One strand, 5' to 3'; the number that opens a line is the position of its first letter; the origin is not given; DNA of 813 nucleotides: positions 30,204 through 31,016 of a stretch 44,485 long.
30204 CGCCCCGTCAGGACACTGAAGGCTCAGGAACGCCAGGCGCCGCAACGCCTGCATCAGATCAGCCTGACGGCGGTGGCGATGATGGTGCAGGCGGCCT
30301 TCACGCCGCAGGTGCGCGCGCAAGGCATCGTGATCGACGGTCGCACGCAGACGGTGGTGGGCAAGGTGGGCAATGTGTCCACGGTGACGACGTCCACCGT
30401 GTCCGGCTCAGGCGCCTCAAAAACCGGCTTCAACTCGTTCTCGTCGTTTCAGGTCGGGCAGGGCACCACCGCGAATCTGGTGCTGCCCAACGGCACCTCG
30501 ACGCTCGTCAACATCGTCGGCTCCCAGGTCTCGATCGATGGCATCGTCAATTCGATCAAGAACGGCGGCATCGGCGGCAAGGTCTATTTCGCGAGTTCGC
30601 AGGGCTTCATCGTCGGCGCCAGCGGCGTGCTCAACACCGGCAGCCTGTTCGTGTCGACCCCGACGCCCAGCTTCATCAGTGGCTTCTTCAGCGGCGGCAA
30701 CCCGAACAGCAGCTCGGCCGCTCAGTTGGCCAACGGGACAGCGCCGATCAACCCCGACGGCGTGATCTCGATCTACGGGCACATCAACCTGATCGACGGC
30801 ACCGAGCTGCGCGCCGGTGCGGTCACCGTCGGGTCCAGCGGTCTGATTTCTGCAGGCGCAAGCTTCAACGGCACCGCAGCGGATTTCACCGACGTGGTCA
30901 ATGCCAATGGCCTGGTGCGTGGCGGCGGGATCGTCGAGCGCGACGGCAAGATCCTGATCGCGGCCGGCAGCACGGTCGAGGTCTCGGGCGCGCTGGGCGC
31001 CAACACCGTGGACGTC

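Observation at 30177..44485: Giant (>4,760-codon) LktA/FHA-like filamentous exoprotein gene running off the window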

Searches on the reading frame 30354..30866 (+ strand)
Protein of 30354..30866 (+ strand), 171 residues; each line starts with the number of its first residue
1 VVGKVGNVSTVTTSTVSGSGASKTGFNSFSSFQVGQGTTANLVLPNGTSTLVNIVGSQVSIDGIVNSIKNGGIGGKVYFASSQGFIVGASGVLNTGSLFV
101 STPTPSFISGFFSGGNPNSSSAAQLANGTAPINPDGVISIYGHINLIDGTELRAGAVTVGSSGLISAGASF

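Call 42: find_homologous_proteins(query=window:30354-30866:+, max_evalue=0.00001)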
Query window:30354-30866:+ (171 aa): 17 proteins with E <= 0.00001 among 564 candidates.
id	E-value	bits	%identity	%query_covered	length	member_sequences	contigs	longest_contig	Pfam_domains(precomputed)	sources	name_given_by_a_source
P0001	1.5e-31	128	53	91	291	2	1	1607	PF05860.20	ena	-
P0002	5.2e-31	126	54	84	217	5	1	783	PF05860.20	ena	-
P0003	5.7e-28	116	47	89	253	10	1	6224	PF05860.20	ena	-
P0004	7.0e-28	116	47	89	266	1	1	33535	PF05860.20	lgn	-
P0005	1.2e-27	115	54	71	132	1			-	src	-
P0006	1.5e-23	102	51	73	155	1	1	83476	PF05860.20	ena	-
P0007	8.4e-23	99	57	64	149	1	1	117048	PF05860.20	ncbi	-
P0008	9.0e-22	96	50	69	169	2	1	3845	PF05860.20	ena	-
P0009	2.4e-21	95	44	92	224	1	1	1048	PF05860.20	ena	-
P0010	2.8e-21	94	47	79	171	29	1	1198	PF05860.20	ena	-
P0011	4.7e-21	94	58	60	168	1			PF05860.20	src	-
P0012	1.9e-20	92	54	60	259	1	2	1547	PF05860.20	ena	-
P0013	6.3e-16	77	58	49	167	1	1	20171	PF05860.20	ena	-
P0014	1.4e-13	69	49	54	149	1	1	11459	PF05860.20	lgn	-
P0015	3.8e-12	65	58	43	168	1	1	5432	PF05860.20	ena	-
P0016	2.5e-9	56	56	41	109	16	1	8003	PF05860.20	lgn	-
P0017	1.7e-6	46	55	35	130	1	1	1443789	PF05860.20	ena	-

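Call 45: search_solved_structures(query=A1, max_evalue=10, show_alignments=3)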
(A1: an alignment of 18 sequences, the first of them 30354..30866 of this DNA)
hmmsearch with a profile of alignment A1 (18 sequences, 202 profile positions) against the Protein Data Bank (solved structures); distinct sequences matched with E-value up to 10: 2.
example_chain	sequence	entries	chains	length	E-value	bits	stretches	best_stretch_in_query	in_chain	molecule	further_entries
4i84_A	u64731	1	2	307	4.6e-05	26.4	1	59-198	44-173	Heme/hemopexin-binding protein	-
4e4j_A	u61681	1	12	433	0.94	12.4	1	98-132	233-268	Arginine deiminase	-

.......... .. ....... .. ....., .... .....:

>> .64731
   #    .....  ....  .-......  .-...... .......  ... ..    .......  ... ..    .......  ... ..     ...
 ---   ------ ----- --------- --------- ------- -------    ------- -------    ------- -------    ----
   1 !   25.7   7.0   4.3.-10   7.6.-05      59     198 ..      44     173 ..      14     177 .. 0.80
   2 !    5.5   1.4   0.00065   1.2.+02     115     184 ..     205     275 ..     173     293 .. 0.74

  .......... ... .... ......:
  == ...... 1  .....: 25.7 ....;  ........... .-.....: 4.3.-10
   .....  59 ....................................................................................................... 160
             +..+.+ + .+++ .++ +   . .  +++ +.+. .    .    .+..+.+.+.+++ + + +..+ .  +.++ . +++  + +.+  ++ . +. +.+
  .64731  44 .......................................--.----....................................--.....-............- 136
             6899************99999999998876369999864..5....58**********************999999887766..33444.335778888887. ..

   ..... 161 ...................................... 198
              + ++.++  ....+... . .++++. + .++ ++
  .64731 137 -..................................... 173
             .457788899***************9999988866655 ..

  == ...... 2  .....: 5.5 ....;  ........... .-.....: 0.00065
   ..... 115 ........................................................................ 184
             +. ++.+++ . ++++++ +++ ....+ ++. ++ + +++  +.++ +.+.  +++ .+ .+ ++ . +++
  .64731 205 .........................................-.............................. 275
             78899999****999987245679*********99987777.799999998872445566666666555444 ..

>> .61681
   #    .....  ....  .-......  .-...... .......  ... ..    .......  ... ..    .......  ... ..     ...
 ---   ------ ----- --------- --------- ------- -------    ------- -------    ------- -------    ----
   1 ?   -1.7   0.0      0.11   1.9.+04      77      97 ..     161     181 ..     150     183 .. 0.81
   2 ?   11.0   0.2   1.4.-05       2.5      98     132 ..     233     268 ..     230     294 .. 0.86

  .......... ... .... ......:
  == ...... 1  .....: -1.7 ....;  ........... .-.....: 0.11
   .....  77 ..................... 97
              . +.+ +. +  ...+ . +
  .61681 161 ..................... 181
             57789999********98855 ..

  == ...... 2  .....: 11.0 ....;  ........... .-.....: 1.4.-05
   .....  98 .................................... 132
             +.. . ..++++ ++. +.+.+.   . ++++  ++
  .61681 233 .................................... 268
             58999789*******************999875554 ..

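Call 65: predict_structure(alignment_id=A1)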
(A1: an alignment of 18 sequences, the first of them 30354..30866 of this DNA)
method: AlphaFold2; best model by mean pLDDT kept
length: 171 residues; sequences in the alignment: 18
mean_pLDDT: 87.7   pTM: 0.84
mean pLDDT of the five models: 87.7, 82.6, 79.1, 74.4, 55.2
residues with pLDDT >= 90: 104; 70-90: 54; 50-70: 6; < 50: 7
segments of 3 or more residues with pLDDT < 50: 1-4, 169-171
pLDDT, mean of each block of 10 residues (from residue 1): 64 79 86 94 89 94 95 92 96 95 94 84 88 96 91 93 67 44
secondary structure, 60 per line:
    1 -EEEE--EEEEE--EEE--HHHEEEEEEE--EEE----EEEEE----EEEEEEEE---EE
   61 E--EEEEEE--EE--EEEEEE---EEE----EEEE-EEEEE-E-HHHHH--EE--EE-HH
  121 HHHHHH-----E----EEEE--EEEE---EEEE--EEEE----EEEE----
elements in order: E2-5 E8-12 E15-17 E23-29 E32-34 E39-43 E48-55 E59-61 E64-69 E76-81 E85-87 E92-95 E97-101 H105-109 H119-126 E137-140 E143-146 E150-153 E156-159 E164-167

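Call 67: fold_search(model_id=the predicted structure, library=pdb)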
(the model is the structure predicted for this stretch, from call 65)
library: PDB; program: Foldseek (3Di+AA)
matches with E <= 10: 96; with E <= 0.001: 0
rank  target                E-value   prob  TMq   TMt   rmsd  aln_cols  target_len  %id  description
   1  5kkd_B                3.1e-03  1.00  0.54  0.46   9.2       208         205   15  Truncated hemolysin A Y134A from P. mirabilis at 2.1 Angstroms resolution crystallized in a high salt condition (released 2017-03-22)
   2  5kkd_A                3.3e-03  1.00  0.54  0.46   5.2       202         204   15  Truncated hemolysin A Y134A from P. mirabilis at 2.1 Angstroms resolution crystallized in a high salt condition (released 2017-03-22)
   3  5sz8_A                6.6e-03  1.00  0.50  0.43   8.6       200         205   16  Truncated hemolysin A Q125A/Y134A from P. mirabilis at 1.8 Angstroms resolution crystallized in a high salt condition (released 2017-03-22)
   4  5sz8_B                1.1e-02  1.00  0.56  0.48   8.6       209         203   16  Truncated hemolysin A Q125A/Y134A from P. mirabilis at 1.8 Angstroms resolution crystallized in a high salt condition (released 2017-03-22)
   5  4i84_A                1.3e-02  1.00  0.56  0.34   6.3       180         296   19  The crystal structure of the Haemophilus influenzae HxuA secretion domain involved in the two-partner secretion pathwa (released 2013-11-13)
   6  4i84_B                2.9e-02  1.00  0.58  0.38   6.2       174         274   21  The crystal structure of the Haemophilus influenzae HxuA secretion domain involved in the two-partner secretion pathwa (released 2013-11-13)
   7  5kdk                  4.0e-02  0.82  0.39  0.30   9.7       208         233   14  Truncated hemolysin A from P. mirabilis at 2.0 Angstroms resolution crystallized in a high salt condition (released 2017-06-14)
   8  6pzl                  5.9e-02  0.98  0.56  0.43   6.8       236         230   15  P. mirabilis hemolysin A mutant - Q125A (released 2020-08-05)
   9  4w8r                  6.5e-02  0.97  0.54  0.41   7.9       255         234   12  Crystal structure of hemolysin A Y134F from P. mirabilis at 1.5 Angstroms resolution (released 2015-10-07)
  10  5kf3                  6.9e-02  0.96  0.53  0.41   8.3       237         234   14  Truncated hemolysin A from P. mirabilis Y134A at 2.2 Angstroms resolution (released 2017-03-22)
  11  8vbb_A                1.6e-01  1.00  0.60  0.11   6.6       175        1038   18  The secreted adhesin EtpA of Enterotoxigenic Escherichia coli in complex with the mouse mAb 1G05 (released 2024-09-04)
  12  5keh                  1.6e-01  0.72  0.47  0.35   8.9       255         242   11  Truncated hemolysin A from P. mirabilis at 2.0 Angstroms resolution crystallized in a high salt condition (released 2017-03-22)
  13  8cpk_A                1.7e-01  0.99  0.52  0.25   7.1       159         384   17  Crystal structure of EtpA secretion domain from Enterotoxigenic Escherichia coli (released 2024-01-10)
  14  3fy3                  2.0e-01  0.90  0.53  0.40   8.0       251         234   12  Crystal structure of truncated hemolysin A from P. mirabilis (released 2009-06-02)
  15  4w8t                  2.2e-01  0.89  0.49  0.37   8.2       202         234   15  Crystal structure of truncated hemolysin A Q125S from P. mirabilis at 1.5 Angstroms resolution (released 2015-10-07)
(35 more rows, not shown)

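Call 80: search_protein_representatives(alignment_id=A1)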
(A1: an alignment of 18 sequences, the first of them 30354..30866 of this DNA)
Query: 18 sequences, 202 profile positions. Proteins with E-value up to 0.001 (for the whole library): 2613; up to 1e-10: 1000; up to 1e-30: 525. The best 150 are listed.
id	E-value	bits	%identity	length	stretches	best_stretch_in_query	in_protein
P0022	3.9e-97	340.2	-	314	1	1-194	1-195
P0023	1.2e-96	338.6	-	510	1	1-194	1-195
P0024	2.7e-95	334.2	-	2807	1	1-194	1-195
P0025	4.8e-95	333.3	-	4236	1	1-194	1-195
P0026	1.7e-93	328.2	-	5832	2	18-197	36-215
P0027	3.7e-89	314.1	-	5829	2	11-199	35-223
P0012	1.4e-88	312.3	-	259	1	1-186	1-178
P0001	2.7e-88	311.3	-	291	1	2-194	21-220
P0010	1.2e-87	309.2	-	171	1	1-170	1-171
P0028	3.6e-83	294.5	-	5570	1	2-192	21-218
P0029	5.0e-78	277.8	-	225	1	8-193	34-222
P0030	7.0e-78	277.3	-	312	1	6-191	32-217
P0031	2.8e-75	268.8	-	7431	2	6-192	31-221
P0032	7.5e-75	267.4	-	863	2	18-194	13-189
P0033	8.0e-75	267.3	-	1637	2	5-193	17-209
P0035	5.1e-73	261.4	-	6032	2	21-195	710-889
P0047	2.6e-64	233.0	-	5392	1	8-195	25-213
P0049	2.9e-63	229.5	-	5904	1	16-195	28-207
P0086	3.1e-59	216.4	-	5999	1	3-197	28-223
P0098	2.7e-58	213.3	-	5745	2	9-196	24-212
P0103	5.4e-58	212.4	-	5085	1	14-198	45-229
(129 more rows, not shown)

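Call 82: list_cluster_members(proteins=[P0026, P0027, P0028, P0031, P0035, P0098, P0103, P0047, P0086, P0049])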
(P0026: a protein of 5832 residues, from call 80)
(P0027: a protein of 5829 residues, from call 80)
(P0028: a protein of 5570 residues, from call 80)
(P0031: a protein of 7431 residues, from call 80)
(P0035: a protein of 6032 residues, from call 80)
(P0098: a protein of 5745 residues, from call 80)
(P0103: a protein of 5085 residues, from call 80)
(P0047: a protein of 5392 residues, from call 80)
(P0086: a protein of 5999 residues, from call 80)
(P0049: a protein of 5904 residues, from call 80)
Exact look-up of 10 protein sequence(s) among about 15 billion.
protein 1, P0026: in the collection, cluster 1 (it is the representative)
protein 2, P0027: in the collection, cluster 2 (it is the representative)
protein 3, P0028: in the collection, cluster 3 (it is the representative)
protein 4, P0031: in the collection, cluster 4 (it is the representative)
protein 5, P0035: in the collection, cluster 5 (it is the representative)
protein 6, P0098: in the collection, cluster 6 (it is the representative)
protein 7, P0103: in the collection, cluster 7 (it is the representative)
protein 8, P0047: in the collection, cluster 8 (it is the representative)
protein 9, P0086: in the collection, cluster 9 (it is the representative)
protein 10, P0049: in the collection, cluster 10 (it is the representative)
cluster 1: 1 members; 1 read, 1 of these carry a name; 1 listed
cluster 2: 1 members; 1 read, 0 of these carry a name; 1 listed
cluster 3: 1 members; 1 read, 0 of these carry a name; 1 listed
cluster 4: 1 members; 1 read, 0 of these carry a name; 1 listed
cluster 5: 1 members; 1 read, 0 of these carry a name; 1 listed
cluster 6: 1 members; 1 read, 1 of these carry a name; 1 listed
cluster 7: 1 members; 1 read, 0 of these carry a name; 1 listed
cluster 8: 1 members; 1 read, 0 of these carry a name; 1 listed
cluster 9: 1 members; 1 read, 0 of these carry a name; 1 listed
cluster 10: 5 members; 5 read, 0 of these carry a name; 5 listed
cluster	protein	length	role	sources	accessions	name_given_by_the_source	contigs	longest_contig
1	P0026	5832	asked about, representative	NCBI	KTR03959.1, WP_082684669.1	hypothetical protein NS365_16820, partial [Aureimonas ureilytica]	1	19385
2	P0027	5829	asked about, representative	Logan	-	-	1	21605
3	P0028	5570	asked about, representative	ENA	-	-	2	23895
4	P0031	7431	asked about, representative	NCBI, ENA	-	-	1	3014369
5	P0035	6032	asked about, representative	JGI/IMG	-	-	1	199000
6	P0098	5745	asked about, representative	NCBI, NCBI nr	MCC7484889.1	MAG: leukotoxin LktA family filamentous adhesin [Burkholderiales bacterium] | leukotoxin LktA family filamentous adhesin [Burkholderiales bacterium]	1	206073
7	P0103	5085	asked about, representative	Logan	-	-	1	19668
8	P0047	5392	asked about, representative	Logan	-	-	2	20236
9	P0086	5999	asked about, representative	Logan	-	-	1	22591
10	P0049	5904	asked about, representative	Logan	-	-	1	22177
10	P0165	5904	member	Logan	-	-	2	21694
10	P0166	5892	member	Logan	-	-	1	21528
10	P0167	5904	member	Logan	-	-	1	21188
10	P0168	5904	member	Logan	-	-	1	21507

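Call 88: find_encoding_contigs(protein=P0098, flank=6000, max_places=2)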
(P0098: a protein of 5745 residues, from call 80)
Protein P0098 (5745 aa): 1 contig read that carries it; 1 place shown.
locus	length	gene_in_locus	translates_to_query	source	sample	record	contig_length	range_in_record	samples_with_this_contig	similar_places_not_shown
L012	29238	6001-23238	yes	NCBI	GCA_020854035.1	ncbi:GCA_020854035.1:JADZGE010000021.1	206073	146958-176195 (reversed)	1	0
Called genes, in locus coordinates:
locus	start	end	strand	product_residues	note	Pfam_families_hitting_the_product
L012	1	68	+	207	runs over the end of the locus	PF02613:Nitrate_red_del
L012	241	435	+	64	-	-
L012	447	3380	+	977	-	PF04879:Molybdop_Fe4S4, PF00384:Molybdopterin, PF01568:Molydop_binding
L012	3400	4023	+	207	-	PF13187:Fer4_9 (faint), PF13247:Fer4_11, PF12797:Fer4_2 (weak), PF00037:Fer4, PF12837:Fer4_6, PF13237:Fer4_10 (weak), PF12838:Fer4_7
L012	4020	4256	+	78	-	-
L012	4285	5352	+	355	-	PF01292:Ni_hydr_CYTB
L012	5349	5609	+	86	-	-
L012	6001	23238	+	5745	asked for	-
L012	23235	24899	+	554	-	PF08479:POTRA_2, PF01103:Omp85 (weak), PF03865:ShlB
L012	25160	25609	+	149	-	PF03100:CcmE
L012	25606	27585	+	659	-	PF01578:Cytochrom_C_asm, PF16327:CcmF_C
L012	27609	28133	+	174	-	PF00578:AhpC-TSA, PF08534:Redoxin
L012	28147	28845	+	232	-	PF03918:CcmH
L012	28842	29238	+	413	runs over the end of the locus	PF13371:TPR_9 (faint), PF13428:TPR_14 (faint), PF07719:TPR_2 (faint), PF12895:ANAPC3 (faint), PF13432:TPR_16 (weak), PF23914:TPR_CcmH_CycH, PF14559:TPR_19 (weak), PF23892:Ig_CycH, +1 more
